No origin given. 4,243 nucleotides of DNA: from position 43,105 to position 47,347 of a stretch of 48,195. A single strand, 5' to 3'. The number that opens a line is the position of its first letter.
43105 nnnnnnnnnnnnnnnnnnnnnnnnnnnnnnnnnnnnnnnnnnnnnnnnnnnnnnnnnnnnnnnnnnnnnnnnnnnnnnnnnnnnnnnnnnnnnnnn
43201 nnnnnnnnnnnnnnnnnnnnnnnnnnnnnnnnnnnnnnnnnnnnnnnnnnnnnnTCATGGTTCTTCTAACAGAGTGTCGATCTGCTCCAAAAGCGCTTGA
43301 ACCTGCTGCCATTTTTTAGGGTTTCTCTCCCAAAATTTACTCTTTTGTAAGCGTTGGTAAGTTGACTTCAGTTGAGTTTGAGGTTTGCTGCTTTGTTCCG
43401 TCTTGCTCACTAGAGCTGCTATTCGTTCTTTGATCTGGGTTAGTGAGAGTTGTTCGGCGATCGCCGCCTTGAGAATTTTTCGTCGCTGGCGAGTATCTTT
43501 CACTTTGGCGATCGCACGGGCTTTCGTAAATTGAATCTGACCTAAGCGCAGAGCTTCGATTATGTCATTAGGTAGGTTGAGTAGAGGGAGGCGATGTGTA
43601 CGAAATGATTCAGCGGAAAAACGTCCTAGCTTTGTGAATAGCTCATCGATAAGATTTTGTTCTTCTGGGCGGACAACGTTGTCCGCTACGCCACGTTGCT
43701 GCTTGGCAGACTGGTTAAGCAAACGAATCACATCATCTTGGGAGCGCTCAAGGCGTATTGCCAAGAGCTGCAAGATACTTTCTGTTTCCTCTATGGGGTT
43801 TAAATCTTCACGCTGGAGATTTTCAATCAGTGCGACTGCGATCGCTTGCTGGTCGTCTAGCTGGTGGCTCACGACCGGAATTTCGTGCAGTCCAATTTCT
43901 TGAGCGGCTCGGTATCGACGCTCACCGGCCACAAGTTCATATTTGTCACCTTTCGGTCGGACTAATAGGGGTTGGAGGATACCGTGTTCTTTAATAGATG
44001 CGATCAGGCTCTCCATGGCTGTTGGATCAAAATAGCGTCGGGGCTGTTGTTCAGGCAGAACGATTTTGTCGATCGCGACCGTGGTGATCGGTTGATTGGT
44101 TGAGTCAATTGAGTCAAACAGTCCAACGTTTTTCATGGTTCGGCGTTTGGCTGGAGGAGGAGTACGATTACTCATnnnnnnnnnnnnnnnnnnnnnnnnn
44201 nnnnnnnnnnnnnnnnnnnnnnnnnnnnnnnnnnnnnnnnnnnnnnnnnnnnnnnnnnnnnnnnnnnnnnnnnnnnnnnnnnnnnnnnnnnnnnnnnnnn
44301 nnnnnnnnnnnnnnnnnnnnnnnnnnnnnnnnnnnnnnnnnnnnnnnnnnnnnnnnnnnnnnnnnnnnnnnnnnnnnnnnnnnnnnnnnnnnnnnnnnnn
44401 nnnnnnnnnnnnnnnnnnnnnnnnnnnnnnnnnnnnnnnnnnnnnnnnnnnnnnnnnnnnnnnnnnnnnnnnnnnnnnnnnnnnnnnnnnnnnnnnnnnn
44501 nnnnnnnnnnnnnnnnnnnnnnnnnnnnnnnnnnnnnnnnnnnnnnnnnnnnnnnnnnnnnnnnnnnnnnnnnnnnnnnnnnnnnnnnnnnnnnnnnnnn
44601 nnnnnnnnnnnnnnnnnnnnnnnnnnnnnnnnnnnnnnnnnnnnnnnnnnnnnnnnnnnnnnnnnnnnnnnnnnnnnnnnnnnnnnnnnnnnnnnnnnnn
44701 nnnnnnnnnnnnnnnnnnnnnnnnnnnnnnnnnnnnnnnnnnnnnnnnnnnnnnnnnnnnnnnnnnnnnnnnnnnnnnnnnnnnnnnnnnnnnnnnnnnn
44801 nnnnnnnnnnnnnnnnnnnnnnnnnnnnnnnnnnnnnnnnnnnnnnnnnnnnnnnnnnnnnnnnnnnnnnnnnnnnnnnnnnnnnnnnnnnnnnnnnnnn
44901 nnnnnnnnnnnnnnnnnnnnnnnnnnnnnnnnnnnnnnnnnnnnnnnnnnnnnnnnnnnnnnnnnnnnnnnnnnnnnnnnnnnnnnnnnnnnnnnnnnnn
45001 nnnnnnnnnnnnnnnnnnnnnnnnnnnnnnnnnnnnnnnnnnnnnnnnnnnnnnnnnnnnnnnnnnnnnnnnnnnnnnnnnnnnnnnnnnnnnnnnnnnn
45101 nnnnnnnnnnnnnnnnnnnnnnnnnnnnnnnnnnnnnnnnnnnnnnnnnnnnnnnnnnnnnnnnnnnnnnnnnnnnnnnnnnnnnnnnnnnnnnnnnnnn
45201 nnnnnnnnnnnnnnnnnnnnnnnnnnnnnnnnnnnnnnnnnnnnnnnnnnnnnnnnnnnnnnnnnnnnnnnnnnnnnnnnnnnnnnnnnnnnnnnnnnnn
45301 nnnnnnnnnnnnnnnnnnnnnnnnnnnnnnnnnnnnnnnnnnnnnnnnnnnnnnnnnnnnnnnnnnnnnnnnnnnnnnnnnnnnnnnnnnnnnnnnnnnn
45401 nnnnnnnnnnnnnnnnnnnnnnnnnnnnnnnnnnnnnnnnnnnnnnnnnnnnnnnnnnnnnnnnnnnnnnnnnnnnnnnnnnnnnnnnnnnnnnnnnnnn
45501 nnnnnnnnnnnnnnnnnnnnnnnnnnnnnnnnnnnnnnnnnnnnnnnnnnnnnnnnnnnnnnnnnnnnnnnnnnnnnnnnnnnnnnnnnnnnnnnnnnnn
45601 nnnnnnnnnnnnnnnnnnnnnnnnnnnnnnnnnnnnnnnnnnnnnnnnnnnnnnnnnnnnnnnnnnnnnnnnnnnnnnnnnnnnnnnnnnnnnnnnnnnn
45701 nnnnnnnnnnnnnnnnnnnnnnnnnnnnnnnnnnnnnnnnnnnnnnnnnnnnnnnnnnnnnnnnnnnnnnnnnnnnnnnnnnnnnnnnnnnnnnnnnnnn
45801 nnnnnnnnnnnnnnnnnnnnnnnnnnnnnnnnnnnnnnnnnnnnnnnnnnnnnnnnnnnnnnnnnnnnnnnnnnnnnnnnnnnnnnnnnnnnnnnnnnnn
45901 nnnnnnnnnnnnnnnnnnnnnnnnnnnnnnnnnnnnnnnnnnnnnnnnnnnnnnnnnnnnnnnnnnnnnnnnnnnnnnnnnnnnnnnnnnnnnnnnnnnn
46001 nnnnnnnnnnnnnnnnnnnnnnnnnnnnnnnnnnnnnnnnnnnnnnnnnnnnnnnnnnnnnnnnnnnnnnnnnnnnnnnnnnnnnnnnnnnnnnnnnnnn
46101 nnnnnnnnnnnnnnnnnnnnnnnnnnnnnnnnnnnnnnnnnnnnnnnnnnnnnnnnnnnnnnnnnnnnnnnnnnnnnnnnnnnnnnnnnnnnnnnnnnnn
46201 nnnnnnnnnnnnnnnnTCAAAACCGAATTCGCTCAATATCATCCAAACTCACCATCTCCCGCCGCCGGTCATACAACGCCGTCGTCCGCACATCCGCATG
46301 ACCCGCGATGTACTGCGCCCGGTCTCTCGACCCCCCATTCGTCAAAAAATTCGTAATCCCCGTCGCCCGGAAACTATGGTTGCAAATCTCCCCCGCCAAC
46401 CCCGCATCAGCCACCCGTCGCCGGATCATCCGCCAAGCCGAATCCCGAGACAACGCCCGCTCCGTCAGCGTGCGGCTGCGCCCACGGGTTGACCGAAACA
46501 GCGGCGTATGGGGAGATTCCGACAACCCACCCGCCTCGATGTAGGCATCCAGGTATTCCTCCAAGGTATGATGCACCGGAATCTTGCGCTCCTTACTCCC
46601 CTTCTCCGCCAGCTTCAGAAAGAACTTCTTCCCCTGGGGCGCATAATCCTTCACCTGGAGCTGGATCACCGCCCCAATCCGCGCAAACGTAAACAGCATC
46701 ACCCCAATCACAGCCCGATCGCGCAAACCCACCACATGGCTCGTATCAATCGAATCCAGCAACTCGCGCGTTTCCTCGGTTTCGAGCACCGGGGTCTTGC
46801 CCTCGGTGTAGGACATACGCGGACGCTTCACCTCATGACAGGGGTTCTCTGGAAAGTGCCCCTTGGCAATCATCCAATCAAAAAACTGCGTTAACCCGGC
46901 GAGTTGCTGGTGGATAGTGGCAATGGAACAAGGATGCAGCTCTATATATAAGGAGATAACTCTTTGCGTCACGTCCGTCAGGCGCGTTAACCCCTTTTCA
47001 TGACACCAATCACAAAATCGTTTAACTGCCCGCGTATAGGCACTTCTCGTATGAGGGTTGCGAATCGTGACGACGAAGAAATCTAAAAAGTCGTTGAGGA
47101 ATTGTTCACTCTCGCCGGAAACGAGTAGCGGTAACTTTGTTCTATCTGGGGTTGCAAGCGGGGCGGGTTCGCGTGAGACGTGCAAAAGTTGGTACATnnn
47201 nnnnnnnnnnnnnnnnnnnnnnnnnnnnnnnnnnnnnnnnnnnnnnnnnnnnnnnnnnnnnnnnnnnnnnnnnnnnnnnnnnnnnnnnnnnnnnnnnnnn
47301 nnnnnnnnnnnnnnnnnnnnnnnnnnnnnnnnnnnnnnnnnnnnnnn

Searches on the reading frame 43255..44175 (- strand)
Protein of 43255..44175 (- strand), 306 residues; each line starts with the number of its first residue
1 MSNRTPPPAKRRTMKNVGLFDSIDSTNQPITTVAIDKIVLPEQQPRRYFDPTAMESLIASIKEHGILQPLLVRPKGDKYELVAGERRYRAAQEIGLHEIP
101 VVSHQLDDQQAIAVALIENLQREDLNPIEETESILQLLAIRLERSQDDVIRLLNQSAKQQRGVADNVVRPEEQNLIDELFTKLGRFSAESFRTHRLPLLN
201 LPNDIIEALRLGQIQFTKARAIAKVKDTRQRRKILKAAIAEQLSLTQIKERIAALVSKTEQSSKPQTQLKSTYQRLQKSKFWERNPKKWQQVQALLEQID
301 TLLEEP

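Call 57: search_protein_families(library=pfam, proteins=[window:43255-44175:-], max_evalue=0.01)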
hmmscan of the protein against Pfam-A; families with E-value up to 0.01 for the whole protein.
window:43255-44175:- (306 aa): 3 families
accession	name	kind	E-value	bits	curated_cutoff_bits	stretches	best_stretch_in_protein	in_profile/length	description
PF02195.25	ParB_N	-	3e-30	104.5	26.3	1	30-121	3-95/95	ParB N-terminal domain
PF17762.8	HTH_ParB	-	5.2e-10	39.8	22.6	1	193-254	38-99/102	ParB HTH domain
PF23433.1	DUF7119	-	0.01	16.2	30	0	200-260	72-130/141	Family of unknown function (DUF7119)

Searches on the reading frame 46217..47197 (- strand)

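Call 57: search_protein_families(library=pfam, proteins=[window:46217-47197:-], max_evalue=0.01)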
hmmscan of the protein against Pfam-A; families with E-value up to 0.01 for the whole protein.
window:46217-47197:- (326 aa): 4 families
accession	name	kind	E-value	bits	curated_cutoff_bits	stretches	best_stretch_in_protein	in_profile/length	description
PF00589.27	Phage_integrase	-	9e-21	74.8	27.1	1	137-311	2-167/172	Phage integrase family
PF02899.23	Phage_int_SAM_1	-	4.9e-07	30.4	22.3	1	47-113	15-83/83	Phage integrase, N-terminal SAM-like domain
PF13495.12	Phage_int_SAM_4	-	6.7e-06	26.9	27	1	35-110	3-79/85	Phage integrase, N-terminal SAM-like domain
PF13102.12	Phage_int_SAM_5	-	0.0041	17.9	22.3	0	47-121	12-96/98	Phage integrase SAM-like domain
